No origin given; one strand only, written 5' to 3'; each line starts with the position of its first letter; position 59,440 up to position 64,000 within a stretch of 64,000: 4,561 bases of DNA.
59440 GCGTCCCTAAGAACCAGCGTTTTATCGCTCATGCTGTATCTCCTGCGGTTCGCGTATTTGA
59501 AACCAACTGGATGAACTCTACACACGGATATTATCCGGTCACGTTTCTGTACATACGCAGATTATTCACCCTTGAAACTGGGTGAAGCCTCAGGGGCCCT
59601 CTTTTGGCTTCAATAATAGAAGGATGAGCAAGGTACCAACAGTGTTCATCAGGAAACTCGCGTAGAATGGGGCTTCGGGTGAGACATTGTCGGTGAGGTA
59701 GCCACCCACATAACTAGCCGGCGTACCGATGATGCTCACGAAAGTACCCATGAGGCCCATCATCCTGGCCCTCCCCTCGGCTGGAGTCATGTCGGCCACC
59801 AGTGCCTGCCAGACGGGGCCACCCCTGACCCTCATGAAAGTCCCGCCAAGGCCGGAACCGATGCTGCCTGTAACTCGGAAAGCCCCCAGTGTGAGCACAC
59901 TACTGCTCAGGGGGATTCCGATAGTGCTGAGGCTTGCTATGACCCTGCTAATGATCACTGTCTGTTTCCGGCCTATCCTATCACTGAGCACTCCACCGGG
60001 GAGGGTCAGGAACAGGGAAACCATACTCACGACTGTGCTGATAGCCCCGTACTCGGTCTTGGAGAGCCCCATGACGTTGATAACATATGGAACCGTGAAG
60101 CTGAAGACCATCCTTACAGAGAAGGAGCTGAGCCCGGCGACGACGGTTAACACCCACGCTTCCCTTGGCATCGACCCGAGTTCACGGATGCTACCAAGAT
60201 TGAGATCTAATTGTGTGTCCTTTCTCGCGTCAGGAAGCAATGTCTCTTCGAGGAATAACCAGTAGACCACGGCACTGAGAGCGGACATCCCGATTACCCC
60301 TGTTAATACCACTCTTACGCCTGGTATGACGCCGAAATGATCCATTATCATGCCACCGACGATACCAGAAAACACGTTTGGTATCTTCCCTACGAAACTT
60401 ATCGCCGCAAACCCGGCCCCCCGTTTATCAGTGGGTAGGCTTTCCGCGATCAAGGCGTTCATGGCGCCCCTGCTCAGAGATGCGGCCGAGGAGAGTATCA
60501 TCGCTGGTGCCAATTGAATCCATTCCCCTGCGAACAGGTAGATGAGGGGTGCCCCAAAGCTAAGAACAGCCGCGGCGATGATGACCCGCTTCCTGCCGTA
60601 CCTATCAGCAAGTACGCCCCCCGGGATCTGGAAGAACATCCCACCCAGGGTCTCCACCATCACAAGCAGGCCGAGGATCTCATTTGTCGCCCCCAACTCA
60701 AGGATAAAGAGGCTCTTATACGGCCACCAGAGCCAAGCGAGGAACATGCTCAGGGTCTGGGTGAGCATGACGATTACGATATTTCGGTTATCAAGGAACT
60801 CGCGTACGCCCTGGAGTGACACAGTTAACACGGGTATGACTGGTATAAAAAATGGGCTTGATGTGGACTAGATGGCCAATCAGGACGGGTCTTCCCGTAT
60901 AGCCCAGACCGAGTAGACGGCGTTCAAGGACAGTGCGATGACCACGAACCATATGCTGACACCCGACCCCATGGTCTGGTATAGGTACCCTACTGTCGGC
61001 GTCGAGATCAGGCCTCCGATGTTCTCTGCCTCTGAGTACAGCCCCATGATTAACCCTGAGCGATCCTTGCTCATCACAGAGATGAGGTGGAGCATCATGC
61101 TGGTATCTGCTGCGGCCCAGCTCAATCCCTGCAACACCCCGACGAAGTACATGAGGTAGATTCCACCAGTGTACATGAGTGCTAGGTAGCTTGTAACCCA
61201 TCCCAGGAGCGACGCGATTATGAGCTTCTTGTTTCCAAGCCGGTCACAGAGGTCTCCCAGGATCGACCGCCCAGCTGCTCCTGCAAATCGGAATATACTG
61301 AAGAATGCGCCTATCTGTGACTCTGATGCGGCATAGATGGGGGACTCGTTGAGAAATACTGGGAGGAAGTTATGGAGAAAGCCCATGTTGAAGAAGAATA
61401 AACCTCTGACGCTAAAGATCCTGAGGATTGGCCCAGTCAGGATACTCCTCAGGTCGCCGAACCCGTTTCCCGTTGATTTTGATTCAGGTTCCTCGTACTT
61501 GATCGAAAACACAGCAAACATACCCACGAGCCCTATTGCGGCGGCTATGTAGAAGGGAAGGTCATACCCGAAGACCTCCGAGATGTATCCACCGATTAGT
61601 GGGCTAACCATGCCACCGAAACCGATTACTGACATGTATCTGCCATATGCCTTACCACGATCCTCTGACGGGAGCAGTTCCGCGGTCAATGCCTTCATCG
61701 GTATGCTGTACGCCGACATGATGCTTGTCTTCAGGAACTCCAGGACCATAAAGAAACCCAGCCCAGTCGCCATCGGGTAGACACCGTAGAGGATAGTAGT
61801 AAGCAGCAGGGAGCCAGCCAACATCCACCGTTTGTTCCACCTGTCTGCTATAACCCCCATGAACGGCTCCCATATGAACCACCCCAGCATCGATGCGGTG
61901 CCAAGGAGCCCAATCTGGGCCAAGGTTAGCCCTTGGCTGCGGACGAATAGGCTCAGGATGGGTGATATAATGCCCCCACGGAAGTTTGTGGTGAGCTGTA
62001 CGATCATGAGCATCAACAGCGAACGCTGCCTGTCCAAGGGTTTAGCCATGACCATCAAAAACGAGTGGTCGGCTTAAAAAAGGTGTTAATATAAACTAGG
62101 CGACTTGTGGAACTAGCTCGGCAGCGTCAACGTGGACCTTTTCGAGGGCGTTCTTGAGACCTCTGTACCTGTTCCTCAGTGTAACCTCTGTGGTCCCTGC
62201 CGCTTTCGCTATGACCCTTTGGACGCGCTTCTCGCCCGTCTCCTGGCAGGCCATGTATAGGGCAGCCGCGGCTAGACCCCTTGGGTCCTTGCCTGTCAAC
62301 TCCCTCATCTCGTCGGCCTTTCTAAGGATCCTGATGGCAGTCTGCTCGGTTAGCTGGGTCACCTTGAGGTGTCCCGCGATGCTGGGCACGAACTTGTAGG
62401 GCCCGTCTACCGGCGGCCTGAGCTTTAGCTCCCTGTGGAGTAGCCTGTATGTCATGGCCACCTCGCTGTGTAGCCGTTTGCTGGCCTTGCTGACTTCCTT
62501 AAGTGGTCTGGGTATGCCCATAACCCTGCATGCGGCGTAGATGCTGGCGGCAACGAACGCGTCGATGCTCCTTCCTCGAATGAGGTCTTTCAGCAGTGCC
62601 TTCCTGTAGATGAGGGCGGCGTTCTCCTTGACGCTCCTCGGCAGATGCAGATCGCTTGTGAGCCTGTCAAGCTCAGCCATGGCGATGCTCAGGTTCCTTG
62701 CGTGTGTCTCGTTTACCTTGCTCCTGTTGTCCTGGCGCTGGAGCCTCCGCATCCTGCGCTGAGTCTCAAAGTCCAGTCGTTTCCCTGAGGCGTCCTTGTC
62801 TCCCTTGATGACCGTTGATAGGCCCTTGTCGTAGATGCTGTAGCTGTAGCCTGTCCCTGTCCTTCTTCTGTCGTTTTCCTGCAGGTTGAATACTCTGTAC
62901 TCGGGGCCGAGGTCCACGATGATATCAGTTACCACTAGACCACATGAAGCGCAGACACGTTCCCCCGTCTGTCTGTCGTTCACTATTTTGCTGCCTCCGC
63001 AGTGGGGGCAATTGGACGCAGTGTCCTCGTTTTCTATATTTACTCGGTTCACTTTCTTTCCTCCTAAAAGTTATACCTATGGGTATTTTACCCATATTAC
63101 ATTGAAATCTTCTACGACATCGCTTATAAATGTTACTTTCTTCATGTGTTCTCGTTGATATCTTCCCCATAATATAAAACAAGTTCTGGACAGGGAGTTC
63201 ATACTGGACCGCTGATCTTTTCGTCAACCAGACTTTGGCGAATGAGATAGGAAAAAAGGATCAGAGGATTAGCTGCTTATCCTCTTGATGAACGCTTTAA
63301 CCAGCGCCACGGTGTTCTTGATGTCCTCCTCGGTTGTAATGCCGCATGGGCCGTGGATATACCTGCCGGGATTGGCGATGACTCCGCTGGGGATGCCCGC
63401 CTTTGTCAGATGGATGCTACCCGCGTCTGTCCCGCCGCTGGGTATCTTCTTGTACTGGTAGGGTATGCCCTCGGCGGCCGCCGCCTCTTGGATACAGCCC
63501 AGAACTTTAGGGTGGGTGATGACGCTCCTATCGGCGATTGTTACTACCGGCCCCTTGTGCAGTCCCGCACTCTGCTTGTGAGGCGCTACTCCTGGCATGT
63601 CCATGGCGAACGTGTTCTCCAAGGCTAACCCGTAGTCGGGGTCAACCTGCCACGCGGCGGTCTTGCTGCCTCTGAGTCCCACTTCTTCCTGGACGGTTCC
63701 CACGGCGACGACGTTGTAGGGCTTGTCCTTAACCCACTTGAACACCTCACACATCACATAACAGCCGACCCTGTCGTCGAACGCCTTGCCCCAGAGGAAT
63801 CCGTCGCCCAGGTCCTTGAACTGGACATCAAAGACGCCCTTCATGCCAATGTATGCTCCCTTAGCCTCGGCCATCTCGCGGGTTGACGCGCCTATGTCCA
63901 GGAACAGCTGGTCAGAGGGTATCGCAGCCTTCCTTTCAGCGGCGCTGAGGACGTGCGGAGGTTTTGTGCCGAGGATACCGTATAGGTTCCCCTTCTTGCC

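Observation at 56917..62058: Cytoplasmic reductive-dehalogenase-like gene translationally coupled to a TRZ/ATZ-type amidohydrolase behind two MFS transporters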

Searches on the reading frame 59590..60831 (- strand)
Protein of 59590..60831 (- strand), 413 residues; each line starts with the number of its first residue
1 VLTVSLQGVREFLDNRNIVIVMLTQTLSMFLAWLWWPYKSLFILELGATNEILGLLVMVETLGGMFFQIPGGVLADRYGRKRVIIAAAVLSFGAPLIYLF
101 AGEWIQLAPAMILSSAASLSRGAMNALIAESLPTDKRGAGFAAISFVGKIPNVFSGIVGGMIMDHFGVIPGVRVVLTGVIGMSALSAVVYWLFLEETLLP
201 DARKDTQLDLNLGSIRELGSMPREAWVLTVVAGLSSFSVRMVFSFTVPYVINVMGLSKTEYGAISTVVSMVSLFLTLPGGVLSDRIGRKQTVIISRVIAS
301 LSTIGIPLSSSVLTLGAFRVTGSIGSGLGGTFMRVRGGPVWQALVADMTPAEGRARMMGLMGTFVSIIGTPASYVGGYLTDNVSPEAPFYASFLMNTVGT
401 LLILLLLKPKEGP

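Call 3: search_protein_families(library=pfam, proteins=[window:59590-60831:-], max_evalue=0.01)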
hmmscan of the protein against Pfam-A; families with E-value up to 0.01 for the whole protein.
window:59590-60831:- (413 aa): 5 families
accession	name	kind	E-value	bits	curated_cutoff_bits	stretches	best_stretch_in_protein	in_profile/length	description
PF07690.21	MFS_1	-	7.9e-54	183.3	33.4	2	22-330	2-308/347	Major Facilitator Superfamily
PF01306.25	LacY_symp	-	1.8e-07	30.7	24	1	232-393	16-174/413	LacY proton/sugar symporter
PF00083.30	Sugar_tr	-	2.2e-06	27.3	22.3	1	257-400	44-429/452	Sugar (and other) transporter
PF12832.13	MFS_1_like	-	4.9e-06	26.3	25.2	1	9-168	205-367/373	MFS_1 like family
PF05977.19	MFS_3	-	0.0008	18.4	27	0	249-403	35-182/524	Transmembrane secretion effector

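Call 4: search_protein_families(library=ncbifam, proteins=[window:59590-60831:-], max_evalue=0.01)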
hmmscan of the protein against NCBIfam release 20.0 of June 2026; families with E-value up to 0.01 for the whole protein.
window:59590-60831:- (413 aa): 47 families (the best 25 are shown)
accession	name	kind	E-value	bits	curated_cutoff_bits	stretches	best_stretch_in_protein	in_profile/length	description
TIGR00883.1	2A0106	subfamily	7.9e-17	61.4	443.45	2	215-386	214-385/400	metabolite/H+ symporter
TIGR00880.1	2_A_01_02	superfamily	1.8e-16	60.5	131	2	270-408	9-139/141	multidrug resistance protein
TIGR00710.1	efflux_Bcr_CflA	subfamily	1.1e-15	57.9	200.9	2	226-408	8-181/385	Bcr/CflA family efflux MFS transporter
TIGR00900.1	2A0121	subfamily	2.1e-15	57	319.6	1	40-383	23-363/364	H+ Antiporter protein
TIGR00895.1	2A0115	subfamily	5.5e-15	55.2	418.55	2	241-407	34-188/398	aromatic acid/H+ symport family MFS transporter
TIGR00893.1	2A0114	subfamily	1.1e-11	44.4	395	2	7-189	206-397/399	D-galactonate transporter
NF012174.0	tet_MFS_A_B_C_D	equivalog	1.8e-11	43.5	475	1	259-409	40-180/382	Tet(A)/Tet(B)/Tet(C) family tetracycline efflux MFS transporter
NF008314.0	PRK11102.1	equivalog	7.1e-11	42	303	2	61-266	55-256/396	Bcr/CflA family multidrug efflux MFS transporter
NF007782.0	PRK10473.1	subfamily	2.3e-09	36.8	417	1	71-274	58-254/394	MdtL family multidrug efflux MFS transporter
NF012191.0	tet_MFS_C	exception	4.6e-09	35.7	850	1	259-408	43-182/396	tetracycline efflux MFS transporter Tet(C)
NF012188.1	tet_MFS_Y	exception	4.8e-09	35.8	820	1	259-408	41-180/391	tetracycline efflux MFS transporter Tet(Y)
NF007792.0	PRK10489.1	equivalog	5e-09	35.7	324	2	237-308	31-101/419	enterobactin transporter EntS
NF012177.1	tet_MFS_42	exception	1.8e-08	34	850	2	238-406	15-174/411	tetracycline efflux MFS transporter Tet(42)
TIGR00886.1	2A0108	subfamily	2.9e-08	33.2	311.7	2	228-332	5-108/368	NarK family nitrate/nitrite MFS transporter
NF007077.0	PRK09528.1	subfamily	4.8e-08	31.9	429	1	232-406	20-190/421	galactoside permease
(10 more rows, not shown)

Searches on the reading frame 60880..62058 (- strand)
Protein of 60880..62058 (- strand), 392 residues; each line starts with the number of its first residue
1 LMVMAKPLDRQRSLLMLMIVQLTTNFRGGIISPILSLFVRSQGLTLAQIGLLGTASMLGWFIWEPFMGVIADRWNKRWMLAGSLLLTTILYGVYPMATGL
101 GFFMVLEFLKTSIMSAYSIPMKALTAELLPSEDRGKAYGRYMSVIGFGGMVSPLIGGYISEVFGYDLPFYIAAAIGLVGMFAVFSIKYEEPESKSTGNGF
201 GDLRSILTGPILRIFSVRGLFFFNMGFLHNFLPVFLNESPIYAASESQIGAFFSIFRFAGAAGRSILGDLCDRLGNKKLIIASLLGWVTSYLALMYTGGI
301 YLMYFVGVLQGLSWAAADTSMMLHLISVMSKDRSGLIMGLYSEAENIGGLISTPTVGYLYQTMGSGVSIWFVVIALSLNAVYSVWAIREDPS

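Call 3: search_protein_families(library=pfam, proteins=[window:60880-62058:-], max_evalue=0.01)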
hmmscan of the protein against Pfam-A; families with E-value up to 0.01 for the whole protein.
window:60880-62058:- (392 aa): 6 families
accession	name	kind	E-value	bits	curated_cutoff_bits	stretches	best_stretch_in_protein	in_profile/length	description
PF07690.21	MFS_1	-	2.3e-47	162.1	33.4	2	17-235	1-228/347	Major Facilitator Superfamily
PF12832.13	MFS_1_like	-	1.1e-15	58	25.2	1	29-365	16-367/373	MFS_1 like family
PF13347.12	MFS_2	-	7.9e-10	38.3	27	2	115-364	112-385/427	MFS/sugar transport protein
PF03092.22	BT1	-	7.5e-06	25.4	22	1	38-188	16-176/432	BT1 family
PF00083.30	Sugar_tr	-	0.0001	21.8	22.3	1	242-376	41-176/452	Sugar (and other) transporter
PF05977.19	MFS_3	-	0.00016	20.7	27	1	44-321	42-328/524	Transmembrane secretion effector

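Call 4: search_protein_families(library=ncbifam, proteins=[window:60880-62058:-], max_evalue=0.01)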
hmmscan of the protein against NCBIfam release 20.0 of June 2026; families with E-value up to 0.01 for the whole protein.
window:60880-62058:- (392 aa): 58 families (the best 25 are shown)
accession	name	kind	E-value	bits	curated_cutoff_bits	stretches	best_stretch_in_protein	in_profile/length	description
TIGR00880.1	2_A_01_02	superfamily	2.9e-20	72.8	131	2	57-185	8-136/141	multidrug resistance protein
TIGR00881.1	2A0104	subfamily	1.2e-19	70.6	407.75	2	40-194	23-178/379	phosphoglycerate transporter protein PgtP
NF012174.0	tet_MFS_A_B_C_D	equivalog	5.9e-19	68.1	475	2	15-189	6-180/382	Tet(A)/Tet(B)/Tet(C) family tetracycline efflux MFS transporter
NF045684.1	tet_MFS_65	exception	4.6e-17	62.3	800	2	43-189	30-175/383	tetracycline efflux MFS transporter Tet(65)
TIGR00900.1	2A0121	subfamily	1.5e-15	57.4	319.6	1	17-364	4-364/364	H+ Antiporter protein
TIGR00895.1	2A0115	subfamily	1.8e-15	56.8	418.55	2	30-183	35-188/398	aromatic acid/H+ symport family MFS transporter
TIGR00894.1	2A0114euk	subfamily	5.6e-14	51.5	626.45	2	49-193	78-225/465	Na(+)-dependent inorganic phosphate cotransporter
TIGR00893.1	2A0114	subfamily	2.6e-13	49.7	395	2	43-194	25-176/399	D-galactonate transporter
NF012177.1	tet_MFS_42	exception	3e-13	49.8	850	2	32-202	17-186/411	tetracycline efflux MFS transporter Tet(42)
NF012191.0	tet_MFS_C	exception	1.5e-12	47.2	850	2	33-177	26-172/396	tetracycline efflux MFS transporter Tet(C)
NF012195.0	tet_MFS_H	exception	7.8e-12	45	840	2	220-389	14-181/392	tetracycline efflux MFS transporter Tet(H)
NF012207.0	tet_MFS_H_J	exception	8.9e-12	44.7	700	2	214-389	8-181/392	Tet(H)/Tet(J) family tetracycline efflux MFS transporter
NF012193.0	tet_MFS_A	exception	1.3e-11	44.1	840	2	29-181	21-175/394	tetracycline efflux MFS transporter Tet(A)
NF012187.0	tet_MFS_E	exception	1.4e-11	44.1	820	2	12-184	3-177/405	tetracycline efflux MFS transporter Tet(E)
NF012194.0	tet_MFS_J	exception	1.6e-11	43.8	870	2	214-389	8-181/398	tetracycline efflux MFS transporter Tet(J)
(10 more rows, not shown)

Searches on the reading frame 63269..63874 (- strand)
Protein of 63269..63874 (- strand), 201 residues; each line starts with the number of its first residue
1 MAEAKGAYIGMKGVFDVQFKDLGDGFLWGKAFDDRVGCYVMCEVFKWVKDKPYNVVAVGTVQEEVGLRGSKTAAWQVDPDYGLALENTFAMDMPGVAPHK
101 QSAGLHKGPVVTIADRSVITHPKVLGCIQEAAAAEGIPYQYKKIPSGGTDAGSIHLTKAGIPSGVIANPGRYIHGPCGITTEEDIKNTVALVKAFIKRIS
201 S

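Call 54: search_protein_families(library=pfam, proteins=[window:63269-63874:-], max_evalue=0.0001)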
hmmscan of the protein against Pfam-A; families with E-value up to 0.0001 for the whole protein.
window:63269-63874:- (201 aa): 2 families
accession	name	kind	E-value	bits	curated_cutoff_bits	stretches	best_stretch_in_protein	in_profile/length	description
PF05343.19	Peptidase_M42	-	6.6e-55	186.7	23.2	1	3-191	104-292/292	M42 glutamyl aminopeptidase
PF01546.33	Peptidase_M20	-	6.1e-10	39.8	24.6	1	24-197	25-205/206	Peptidase family M20/M25/M40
